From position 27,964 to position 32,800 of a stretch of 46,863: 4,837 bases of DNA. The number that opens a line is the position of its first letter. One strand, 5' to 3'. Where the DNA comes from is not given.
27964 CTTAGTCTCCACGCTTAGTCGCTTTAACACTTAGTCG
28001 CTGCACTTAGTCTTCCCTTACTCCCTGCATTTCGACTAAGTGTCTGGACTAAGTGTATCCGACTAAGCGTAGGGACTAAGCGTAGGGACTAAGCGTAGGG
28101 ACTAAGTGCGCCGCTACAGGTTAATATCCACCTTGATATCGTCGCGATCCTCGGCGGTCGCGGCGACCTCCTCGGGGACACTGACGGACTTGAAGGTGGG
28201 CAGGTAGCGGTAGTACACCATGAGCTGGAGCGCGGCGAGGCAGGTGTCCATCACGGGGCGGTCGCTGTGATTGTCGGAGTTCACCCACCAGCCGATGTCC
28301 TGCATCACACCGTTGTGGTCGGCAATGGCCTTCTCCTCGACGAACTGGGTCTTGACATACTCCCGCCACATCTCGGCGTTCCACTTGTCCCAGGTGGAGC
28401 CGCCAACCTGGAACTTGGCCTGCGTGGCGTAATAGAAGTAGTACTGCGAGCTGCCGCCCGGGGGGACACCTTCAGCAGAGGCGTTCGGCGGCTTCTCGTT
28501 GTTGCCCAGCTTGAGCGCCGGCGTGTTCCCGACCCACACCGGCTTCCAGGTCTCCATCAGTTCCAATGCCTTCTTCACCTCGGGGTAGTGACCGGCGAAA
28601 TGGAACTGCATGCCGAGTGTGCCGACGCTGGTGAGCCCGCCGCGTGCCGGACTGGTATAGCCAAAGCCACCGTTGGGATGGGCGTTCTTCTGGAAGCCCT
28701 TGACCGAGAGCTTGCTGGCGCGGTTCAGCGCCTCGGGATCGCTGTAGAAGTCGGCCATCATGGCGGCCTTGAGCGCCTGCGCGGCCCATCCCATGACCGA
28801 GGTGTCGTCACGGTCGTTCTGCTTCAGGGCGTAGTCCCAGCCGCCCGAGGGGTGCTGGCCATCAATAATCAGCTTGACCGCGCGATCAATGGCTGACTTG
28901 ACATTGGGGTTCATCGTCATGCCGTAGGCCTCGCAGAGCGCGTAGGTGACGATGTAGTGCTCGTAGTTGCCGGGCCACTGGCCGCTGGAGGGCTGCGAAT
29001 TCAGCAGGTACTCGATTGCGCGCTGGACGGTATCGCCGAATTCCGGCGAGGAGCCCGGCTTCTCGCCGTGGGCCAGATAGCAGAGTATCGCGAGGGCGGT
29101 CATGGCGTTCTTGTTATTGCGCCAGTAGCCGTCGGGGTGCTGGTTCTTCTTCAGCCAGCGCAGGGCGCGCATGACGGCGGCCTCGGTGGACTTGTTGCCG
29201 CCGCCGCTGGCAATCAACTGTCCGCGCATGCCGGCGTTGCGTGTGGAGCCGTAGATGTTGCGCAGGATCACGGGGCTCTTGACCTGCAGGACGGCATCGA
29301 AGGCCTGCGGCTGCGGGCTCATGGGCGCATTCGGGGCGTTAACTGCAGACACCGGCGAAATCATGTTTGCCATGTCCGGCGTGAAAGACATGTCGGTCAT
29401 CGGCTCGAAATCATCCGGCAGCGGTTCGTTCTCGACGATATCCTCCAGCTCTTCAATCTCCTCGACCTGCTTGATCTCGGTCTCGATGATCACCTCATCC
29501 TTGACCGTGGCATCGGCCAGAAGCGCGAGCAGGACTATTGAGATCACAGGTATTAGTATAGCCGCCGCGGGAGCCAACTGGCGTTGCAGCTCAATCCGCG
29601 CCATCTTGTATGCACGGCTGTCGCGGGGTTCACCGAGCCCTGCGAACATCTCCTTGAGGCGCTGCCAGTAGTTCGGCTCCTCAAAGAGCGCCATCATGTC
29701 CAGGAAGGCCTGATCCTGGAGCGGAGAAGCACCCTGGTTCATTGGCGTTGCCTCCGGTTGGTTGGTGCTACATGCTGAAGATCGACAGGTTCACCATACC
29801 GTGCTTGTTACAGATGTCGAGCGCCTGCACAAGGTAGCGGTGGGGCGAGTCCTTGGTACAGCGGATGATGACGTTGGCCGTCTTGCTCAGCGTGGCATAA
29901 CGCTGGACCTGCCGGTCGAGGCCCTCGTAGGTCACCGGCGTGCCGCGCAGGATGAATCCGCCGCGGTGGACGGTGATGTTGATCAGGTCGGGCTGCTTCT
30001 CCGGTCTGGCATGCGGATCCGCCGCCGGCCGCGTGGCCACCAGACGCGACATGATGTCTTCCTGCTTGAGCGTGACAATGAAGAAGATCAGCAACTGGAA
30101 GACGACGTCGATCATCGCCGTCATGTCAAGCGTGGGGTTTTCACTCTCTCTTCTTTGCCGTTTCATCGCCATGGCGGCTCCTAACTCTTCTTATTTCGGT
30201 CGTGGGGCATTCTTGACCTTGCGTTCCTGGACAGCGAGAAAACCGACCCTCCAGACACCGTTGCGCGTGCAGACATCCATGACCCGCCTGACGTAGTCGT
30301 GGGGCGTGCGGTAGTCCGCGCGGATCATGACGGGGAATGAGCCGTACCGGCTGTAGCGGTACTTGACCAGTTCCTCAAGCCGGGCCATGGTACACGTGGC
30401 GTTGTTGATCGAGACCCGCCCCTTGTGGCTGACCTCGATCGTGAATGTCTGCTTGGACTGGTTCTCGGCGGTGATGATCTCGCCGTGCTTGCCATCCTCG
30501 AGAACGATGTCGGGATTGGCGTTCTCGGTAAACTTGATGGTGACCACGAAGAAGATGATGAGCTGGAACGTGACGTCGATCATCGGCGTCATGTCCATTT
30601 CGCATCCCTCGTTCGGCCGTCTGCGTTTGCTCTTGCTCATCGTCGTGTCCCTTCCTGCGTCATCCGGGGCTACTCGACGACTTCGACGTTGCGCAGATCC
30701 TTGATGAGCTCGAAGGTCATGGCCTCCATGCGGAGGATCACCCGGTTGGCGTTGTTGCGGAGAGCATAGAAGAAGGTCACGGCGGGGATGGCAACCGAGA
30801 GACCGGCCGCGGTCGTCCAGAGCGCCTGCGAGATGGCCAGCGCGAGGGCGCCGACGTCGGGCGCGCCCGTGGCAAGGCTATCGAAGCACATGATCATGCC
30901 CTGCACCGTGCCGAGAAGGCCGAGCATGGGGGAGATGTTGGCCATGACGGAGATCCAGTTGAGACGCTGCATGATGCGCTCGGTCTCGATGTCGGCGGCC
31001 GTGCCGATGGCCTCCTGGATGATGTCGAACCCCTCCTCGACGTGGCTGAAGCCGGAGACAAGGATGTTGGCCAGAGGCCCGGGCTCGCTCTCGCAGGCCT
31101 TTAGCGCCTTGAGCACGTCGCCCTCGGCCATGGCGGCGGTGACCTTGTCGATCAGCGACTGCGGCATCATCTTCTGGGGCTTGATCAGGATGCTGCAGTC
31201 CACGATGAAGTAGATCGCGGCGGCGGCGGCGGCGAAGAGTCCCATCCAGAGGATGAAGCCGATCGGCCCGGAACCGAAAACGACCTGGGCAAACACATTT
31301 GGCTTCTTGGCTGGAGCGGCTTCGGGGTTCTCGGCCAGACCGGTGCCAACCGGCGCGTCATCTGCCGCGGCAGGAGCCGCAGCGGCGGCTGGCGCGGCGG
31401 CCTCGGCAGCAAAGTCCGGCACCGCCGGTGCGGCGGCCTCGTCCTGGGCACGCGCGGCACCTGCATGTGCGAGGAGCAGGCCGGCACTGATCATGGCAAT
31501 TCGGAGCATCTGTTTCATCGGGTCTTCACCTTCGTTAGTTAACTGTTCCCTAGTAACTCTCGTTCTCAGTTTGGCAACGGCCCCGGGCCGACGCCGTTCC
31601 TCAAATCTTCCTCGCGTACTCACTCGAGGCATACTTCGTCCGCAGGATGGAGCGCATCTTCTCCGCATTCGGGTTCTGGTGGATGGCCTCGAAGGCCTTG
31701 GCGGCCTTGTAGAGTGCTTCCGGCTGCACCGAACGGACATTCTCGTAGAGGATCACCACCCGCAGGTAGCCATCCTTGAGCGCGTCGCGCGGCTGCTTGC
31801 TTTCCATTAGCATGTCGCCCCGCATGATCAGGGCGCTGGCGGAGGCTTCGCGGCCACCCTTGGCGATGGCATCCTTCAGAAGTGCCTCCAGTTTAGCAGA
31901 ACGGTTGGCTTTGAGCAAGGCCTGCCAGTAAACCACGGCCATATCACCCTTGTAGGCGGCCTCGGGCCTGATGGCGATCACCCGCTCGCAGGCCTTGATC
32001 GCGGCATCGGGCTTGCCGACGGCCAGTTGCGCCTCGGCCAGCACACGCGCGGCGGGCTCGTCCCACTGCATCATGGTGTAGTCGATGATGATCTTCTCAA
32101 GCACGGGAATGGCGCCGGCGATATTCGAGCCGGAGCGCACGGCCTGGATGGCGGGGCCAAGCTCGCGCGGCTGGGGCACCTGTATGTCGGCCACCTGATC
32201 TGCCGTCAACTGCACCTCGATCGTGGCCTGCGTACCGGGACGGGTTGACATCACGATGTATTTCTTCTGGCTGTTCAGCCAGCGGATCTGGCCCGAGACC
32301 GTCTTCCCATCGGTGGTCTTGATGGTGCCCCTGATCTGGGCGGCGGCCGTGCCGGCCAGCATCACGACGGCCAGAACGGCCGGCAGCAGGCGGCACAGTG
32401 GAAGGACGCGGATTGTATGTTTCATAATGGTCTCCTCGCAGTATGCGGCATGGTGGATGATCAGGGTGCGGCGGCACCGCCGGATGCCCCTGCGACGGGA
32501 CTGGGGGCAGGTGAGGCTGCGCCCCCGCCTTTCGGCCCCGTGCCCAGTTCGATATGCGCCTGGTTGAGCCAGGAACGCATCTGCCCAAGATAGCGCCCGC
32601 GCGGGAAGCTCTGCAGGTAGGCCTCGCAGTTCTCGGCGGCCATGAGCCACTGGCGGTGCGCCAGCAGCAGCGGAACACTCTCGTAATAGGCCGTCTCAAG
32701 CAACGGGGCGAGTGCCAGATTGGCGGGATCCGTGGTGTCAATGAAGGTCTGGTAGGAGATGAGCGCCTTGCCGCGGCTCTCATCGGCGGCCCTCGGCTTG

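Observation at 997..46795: Every long intergenic region is assembled from one small lexicon of hairpin and short-word modules with a conserved order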

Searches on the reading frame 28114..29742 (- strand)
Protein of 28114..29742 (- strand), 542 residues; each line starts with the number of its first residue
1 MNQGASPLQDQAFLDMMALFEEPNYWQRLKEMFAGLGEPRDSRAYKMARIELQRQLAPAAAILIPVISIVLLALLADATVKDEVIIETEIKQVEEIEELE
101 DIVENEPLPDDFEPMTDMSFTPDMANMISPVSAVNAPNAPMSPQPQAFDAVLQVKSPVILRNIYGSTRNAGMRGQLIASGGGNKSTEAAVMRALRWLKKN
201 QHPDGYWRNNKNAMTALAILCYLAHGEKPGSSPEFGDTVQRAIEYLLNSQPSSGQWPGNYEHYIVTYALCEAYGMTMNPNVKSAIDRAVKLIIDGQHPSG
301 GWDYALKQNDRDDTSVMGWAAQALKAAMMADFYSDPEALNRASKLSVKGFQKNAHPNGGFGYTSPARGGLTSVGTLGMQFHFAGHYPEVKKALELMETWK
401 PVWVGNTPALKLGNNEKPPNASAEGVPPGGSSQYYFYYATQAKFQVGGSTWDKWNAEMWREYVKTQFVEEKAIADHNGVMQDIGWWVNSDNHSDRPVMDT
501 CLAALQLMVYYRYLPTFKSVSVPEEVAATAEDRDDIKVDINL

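Call 33: search_protein_families(library=pfam, proteins=[window:28114-29742:-])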
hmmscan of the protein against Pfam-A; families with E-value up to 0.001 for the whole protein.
window:28114-29742:- (542 aa): 3 families
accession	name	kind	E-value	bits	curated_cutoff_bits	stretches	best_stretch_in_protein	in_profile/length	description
PF13243.12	SQHop_cyclase_C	-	1.8e-09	37.5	26.1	1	237-327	159-259/319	Squalene-hopene cyclase C-terminal domain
PF09492.16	Pec_lyase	-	2.8e-06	27.3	22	0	219-260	44-85/292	Pectic acid lyase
PF13249.12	SQHop_cyclase_N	-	0.0002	21.1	26.2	0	239-321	1-83/291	Squalene-hopene cyclase N-terminal domain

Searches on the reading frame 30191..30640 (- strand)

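Call 33: search_protein_families(library=pfam, proteins=[window:30191-30640:-])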
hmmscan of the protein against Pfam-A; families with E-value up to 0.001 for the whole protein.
window:30191-30640:- (149 aa): 1 family
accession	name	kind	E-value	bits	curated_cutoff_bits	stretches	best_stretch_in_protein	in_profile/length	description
PF02472.21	ExbD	-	3.3e-24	85.8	25.4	1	13-135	6-124/128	Biopolymer transport protein ExbD/TolR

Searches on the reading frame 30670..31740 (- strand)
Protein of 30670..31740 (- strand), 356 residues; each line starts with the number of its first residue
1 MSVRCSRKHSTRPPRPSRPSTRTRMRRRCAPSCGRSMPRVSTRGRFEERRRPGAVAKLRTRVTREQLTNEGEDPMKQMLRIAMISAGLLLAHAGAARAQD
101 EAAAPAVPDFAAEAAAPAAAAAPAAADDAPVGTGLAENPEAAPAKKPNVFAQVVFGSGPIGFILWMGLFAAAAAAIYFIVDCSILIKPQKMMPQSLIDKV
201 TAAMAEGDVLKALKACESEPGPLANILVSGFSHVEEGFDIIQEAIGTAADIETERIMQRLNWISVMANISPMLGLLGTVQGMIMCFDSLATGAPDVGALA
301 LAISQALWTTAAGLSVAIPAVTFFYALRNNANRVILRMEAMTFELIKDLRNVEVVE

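Call 33: search_protein_families(library=pfam, proteins=[window:30670-31740:-])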
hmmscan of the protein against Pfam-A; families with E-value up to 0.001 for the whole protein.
window:30670-31740:- (356 aa): 1 family
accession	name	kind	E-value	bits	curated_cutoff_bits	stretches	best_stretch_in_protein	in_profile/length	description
PF01618.21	MotA_ExbB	-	7.6e-27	94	22.9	1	222-339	5-126/127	MotA/TolQ/ExbB proton channel family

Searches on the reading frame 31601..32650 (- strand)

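Call 33: search_protein_families(library=pfam, proteins=[window:31601-32650:-])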
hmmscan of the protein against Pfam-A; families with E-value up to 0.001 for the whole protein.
window:31601-32650:- (349 aa): 2 families
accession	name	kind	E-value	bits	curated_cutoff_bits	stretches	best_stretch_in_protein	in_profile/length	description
PF00515.34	TPR_1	-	5.9e-05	23.2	27.8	0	204-230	7-33/34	Tetratricopeptide repeat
PF07719.23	TPR_2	-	0.00013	22.3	27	0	203-230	6-33/34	Tetratricopeptide repeat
